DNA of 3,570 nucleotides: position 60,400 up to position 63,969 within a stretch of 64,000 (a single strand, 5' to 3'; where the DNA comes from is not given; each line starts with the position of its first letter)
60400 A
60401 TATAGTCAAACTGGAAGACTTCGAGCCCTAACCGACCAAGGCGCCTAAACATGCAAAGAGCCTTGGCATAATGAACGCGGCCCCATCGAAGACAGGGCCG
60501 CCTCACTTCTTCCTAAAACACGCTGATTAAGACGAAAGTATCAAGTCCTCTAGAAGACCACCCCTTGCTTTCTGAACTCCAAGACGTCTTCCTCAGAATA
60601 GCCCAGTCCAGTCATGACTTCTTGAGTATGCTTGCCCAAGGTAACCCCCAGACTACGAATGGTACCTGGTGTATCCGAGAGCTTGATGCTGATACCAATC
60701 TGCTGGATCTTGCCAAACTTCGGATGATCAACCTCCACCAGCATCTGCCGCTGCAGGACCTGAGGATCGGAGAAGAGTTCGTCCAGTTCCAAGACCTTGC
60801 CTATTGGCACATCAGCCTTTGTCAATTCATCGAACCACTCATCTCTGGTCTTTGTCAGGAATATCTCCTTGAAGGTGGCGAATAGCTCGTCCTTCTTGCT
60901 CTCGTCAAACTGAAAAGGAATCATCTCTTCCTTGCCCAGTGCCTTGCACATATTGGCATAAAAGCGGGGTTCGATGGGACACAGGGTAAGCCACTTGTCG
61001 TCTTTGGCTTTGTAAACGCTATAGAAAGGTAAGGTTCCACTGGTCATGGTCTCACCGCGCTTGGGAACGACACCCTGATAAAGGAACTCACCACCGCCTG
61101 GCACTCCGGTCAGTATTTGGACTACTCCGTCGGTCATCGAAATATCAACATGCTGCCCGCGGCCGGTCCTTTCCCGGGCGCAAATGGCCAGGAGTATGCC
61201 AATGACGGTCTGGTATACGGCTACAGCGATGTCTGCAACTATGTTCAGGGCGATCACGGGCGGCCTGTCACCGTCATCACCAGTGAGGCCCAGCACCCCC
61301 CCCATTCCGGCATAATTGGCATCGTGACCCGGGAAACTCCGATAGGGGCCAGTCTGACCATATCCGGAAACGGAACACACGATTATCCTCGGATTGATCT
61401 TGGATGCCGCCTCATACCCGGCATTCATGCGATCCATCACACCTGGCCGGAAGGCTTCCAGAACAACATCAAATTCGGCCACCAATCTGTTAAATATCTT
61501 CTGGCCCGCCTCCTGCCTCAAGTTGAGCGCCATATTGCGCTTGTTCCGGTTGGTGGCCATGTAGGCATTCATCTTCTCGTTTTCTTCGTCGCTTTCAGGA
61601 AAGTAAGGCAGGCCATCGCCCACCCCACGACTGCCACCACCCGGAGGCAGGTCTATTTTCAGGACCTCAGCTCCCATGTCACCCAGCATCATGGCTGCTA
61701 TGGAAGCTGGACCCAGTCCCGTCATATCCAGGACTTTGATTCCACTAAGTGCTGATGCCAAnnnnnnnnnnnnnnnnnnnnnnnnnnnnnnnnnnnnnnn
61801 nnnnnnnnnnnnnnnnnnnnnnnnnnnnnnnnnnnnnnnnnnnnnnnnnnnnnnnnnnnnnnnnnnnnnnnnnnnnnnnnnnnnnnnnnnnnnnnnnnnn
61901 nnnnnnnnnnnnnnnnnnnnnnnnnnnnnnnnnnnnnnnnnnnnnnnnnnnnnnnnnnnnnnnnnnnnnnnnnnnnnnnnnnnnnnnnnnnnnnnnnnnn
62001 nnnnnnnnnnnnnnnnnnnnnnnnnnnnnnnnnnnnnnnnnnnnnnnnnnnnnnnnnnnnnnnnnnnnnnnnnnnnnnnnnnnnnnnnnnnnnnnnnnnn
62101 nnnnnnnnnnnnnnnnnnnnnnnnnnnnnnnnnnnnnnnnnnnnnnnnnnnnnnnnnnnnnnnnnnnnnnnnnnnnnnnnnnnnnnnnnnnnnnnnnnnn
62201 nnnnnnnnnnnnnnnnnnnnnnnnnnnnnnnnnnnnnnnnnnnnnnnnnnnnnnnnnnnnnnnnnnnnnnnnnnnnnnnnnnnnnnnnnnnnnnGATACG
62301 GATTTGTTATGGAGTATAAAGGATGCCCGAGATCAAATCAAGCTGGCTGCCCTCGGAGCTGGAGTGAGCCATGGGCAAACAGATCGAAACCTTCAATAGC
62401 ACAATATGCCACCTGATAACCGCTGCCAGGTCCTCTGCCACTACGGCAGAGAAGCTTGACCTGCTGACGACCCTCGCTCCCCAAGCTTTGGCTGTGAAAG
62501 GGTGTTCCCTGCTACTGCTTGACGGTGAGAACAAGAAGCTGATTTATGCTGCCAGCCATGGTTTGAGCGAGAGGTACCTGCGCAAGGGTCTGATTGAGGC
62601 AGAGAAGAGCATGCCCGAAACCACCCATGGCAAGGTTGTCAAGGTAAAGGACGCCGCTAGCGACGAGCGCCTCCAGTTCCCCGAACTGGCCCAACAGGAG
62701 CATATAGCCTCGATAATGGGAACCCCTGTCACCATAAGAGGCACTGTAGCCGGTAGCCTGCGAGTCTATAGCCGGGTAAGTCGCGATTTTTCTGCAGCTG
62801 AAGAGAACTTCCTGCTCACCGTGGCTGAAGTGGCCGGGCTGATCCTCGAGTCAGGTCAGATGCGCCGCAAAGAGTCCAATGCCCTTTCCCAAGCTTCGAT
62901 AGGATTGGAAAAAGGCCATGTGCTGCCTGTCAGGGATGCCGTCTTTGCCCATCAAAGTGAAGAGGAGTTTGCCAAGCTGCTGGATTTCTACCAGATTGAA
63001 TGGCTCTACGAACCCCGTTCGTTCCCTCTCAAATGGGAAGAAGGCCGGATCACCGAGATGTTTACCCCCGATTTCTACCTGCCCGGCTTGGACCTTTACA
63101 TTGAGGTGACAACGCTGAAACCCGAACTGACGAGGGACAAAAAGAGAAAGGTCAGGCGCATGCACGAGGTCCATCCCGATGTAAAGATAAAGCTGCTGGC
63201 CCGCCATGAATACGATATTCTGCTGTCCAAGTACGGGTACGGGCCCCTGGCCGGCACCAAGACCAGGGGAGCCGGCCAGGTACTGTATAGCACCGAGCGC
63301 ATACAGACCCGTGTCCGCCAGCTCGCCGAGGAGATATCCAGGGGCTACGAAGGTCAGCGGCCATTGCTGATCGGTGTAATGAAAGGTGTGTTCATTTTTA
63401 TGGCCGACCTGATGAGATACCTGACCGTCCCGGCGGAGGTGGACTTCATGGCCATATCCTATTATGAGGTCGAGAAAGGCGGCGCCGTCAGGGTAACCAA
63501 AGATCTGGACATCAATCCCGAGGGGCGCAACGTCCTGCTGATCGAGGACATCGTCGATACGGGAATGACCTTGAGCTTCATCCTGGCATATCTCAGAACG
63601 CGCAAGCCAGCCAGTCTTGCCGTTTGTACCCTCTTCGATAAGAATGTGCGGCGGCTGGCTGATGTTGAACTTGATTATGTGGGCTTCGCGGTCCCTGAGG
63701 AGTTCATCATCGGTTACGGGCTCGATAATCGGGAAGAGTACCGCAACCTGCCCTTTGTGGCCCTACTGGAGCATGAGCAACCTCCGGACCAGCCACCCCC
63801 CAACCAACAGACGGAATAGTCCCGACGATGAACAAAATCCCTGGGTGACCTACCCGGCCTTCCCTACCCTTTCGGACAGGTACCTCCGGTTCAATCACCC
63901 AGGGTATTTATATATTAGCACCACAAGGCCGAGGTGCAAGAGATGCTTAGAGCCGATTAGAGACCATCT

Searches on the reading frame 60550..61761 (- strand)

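Call 18: search_protein_families(library=pfam, proteins=[window:60550-61761:-])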
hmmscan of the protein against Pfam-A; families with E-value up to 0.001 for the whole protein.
window:60550-61761:- (403 aa): 1 family
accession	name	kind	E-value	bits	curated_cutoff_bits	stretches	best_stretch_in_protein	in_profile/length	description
PF02515.22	CoA_transf_3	-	1.4e-97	327.5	23.3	1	5-379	1-366/366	CoA-transferase family III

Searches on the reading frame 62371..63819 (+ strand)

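Call 18: search_protein_families(library=pfam, proteins=[window:62371-63819:+])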
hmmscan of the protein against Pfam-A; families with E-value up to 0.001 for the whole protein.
window:62371-63819:+ (482 aa): 4 families
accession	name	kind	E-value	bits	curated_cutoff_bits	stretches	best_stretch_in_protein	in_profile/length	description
PF00156.33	Pribosyltran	-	2.8e-24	85.7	26.3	1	307-453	7-157/158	Phosphoribosyl transferase domain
PF01590.32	GAF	-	9.6e-10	39.5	22.4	1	29-158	6-132/133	GAF domain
PF13185.12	GAF_2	-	2e-07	31.8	28.6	1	32-160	11-136/136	GAF domain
PF13492.12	GAF_3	-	7.1e-06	26.9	27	1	28-160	5-128/129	GAF domain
